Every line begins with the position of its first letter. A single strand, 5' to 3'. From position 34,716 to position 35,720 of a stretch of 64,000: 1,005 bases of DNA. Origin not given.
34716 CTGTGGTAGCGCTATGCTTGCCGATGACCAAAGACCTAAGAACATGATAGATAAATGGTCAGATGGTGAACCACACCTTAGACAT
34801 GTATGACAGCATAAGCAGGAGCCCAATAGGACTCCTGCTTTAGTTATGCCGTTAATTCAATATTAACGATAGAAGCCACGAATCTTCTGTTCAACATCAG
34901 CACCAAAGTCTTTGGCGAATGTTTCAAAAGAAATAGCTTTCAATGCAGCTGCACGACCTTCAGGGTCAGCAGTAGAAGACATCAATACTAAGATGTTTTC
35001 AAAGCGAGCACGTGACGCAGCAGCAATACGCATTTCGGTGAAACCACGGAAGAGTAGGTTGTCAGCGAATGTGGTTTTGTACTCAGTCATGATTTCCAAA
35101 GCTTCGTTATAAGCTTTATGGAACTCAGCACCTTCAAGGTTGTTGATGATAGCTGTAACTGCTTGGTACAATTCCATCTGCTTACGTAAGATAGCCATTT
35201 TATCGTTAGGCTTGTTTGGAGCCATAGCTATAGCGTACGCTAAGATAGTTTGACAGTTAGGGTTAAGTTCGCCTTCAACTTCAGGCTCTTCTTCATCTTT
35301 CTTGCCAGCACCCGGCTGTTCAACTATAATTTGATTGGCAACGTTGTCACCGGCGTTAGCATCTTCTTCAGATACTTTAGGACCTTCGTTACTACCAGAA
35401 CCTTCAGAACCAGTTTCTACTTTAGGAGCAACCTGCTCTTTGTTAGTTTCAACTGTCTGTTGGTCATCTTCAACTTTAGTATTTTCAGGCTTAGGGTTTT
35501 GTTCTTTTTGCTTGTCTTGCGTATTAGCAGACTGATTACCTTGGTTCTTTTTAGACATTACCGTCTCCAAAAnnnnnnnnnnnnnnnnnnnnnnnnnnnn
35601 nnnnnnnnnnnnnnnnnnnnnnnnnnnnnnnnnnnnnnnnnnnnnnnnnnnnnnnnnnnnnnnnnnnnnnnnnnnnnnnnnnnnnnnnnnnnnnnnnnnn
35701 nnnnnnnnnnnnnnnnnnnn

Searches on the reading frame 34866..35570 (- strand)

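Call 12: search_protein_families(library=pfam, proteins=[window:34866-35570:-], max_evalue=0.01)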
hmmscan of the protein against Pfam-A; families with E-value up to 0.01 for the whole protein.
window:34866-35570:- (235 aa): 0 families

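Call 13: search_protein_families(library=phrogs, proteins=[window:34866-35570:-], max_evalue=0.001)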
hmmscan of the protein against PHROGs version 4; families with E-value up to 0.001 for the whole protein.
window:34866-35570:- (235 aa): 1 family
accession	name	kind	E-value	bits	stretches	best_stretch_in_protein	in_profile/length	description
phrog_18957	-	unknown function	1.2e-11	45.6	1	5-217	1-199/222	-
